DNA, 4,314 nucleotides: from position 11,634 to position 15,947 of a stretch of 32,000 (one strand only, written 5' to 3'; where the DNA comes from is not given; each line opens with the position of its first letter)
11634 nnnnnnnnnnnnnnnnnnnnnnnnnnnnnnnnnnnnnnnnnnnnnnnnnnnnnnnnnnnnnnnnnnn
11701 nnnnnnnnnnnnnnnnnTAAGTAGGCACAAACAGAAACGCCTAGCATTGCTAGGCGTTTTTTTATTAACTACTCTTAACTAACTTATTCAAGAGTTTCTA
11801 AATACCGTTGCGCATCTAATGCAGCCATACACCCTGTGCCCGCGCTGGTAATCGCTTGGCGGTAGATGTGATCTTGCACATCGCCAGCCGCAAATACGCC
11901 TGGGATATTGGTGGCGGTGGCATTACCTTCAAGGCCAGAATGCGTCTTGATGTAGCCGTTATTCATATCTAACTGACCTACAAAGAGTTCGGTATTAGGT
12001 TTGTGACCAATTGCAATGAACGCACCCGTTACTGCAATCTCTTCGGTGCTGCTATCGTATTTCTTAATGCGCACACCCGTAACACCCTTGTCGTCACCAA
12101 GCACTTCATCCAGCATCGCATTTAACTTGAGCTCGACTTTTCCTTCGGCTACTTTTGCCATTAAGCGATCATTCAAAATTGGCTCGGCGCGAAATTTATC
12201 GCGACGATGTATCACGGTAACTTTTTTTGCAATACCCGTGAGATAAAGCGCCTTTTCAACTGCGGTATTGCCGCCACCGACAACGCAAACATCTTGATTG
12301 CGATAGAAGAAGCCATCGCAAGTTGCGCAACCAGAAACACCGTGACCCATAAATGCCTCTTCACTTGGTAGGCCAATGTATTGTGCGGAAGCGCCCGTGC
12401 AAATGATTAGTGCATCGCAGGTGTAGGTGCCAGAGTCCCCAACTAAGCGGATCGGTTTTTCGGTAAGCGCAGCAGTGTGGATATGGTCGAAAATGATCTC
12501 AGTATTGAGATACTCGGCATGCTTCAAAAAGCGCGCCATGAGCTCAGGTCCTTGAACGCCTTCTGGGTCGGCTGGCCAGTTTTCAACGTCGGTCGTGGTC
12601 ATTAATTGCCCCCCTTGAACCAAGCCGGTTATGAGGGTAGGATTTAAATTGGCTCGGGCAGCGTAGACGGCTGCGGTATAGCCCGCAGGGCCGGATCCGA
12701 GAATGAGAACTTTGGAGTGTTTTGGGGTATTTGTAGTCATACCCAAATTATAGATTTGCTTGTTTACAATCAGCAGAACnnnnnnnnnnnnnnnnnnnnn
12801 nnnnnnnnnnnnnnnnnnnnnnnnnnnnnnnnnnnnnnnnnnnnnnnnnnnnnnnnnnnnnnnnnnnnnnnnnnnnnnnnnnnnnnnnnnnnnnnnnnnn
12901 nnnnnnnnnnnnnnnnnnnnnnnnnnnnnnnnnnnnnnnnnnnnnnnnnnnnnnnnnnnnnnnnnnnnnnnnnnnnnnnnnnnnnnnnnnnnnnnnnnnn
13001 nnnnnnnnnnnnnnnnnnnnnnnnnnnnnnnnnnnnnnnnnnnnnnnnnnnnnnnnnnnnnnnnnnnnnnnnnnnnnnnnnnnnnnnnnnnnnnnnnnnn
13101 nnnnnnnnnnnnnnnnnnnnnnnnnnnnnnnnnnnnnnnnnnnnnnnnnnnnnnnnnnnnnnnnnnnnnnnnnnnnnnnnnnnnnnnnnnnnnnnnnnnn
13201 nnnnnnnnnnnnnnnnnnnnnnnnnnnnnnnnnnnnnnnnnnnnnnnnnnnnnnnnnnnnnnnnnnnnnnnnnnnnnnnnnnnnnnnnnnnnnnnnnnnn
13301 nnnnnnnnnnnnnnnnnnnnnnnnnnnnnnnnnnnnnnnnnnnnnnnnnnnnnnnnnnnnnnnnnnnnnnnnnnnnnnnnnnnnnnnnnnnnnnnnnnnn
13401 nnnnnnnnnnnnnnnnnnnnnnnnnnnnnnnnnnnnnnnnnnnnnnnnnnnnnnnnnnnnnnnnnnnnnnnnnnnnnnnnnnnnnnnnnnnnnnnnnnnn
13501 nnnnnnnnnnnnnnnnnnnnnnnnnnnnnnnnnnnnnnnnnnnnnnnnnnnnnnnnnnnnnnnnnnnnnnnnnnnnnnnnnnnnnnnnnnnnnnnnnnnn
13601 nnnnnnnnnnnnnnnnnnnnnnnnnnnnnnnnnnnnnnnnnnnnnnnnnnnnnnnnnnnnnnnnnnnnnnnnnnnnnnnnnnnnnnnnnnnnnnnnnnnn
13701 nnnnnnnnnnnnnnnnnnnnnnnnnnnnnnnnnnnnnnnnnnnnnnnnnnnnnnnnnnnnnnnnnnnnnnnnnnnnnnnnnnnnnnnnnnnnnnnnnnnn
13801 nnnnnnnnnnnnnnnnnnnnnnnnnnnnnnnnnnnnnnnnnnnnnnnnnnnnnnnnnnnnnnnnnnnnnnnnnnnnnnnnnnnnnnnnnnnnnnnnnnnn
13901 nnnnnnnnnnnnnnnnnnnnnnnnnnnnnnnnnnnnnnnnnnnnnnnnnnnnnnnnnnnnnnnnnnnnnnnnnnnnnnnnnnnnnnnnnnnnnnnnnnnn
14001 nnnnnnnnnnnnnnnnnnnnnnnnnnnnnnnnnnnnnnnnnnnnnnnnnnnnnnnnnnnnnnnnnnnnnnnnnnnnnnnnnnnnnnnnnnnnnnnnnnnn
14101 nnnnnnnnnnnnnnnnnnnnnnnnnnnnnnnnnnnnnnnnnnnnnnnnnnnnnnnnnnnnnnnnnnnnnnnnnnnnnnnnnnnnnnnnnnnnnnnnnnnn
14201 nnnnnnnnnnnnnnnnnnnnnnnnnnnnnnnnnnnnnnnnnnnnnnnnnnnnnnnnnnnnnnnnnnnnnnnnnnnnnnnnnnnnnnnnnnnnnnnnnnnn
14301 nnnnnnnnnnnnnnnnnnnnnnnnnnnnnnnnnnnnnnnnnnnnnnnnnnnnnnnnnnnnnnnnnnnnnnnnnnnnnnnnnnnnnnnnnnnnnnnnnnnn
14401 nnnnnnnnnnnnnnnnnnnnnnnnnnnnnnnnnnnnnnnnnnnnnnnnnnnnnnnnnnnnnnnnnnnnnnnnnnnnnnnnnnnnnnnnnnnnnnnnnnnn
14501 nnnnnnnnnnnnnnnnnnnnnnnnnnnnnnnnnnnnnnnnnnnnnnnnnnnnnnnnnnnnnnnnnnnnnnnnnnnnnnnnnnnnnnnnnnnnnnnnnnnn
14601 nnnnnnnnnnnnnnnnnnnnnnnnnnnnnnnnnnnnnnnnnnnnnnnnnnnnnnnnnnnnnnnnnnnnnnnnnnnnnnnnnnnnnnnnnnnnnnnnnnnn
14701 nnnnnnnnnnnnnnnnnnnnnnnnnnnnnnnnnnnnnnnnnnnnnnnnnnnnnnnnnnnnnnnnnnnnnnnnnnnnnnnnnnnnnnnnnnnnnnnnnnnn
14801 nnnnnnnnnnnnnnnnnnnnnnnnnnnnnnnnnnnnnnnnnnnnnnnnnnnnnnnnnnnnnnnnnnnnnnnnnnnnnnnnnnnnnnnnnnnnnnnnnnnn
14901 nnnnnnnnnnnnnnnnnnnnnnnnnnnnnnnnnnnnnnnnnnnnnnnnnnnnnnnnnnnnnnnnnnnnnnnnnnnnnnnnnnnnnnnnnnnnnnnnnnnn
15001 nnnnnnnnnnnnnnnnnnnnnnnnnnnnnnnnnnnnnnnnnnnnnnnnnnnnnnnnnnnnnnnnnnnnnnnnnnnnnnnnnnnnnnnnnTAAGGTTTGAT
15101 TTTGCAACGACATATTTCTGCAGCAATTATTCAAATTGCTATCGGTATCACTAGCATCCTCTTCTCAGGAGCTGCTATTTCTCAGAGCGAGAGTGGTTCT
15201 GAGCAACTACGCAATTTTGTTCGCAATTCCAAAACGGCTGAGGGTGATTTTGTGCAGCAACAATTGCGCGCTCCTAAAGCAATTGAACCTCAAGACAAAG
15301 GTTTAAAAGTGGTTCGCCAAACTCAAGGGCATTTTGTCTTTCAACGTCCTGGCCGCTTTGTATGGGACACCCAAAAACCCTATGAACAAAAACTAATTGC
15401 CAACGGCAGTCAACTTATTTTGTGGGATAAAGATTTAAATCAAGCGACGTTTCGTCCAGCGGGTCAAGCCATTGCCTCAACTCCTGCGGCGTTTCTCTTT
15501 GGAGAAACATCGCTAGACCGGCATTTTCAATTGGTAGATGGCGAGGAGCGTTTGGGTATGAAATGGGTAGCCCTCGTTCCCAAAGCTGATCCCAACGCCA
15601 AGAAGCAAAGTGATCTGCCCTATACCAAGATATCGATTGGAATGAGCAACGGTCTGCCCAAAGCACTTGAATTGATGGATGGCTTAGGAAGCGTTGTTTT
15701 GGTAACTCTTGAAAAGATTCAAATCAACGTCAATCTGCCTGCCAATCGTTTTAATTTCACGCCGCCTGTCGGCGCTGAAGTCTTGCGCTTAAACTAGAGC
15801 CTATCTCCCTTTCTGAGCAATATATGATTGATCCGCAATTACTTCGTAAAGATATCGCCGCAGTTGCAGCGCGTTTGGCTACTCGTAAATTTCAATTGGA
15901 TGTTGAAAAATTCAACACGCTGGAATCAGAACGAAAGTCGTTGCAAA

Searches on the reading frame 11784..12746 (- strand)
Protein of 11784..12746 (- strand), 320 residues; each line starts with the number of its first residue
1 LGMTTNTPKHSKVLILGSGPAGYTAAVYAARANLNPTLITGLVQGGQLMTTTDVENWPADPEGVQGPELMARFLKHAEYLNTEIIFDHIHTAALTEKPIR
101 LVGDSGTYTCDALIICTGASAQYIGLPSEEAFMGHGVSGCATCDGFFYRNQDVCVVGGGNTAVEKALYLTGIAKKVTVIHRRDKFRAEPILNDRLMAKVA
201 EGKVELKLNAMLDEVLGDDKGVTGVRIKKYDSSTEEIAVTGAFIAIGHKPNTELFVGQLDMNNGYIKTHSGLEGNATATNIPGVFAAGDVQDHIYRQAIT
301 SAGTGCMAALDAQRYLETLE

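Call 36: search_protein_families(library=pfam, proteins=[window:11784-12746:-], max_evalue=0.00001)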
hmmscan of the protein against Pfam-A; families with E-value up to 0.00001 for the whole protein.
window:11784-12746:- (320 aa): 4 families
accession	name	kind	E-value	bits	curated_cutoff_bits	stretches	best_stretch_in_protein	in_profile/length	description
PF07992.20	Pyr_redox_2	-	1.5e-48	166.2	26.1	1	12-304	2-290/291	Pyridine nucleotide-disulphide oxidoreductase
PF13738.12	Pyr_redox_3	-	5e-17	62.5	30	1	99-288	114-305/305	Pyridine nucleotide-disulphide oxidoreductase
PF00070.33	Pyr_redox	-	5.4e-16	59.3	22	1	153-228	2-80/82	Pyridine nucleotide-disulphide oxidoreductase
PF01266.30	DAO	-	1.4e-06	28.5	27.9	0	65-122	147-207/353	FAD dependent oxidoreductase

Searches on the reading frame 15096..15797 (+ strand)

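Call 36: search_protein_families(library=pfam, proteins=[window:15096-15797:+], max_evalue=0.00001)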
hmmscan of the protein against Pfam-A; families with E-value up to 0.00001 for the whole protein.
window:15096-15797:+ (233 aa): 1 family
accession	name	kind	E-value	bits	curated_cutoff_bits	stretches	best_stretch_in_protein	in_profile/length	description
PF03548.22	LolA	-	5.1e-30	104.8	23.6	1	44-222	2-165/165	Outer membrane lipoprotein carrier protein LolA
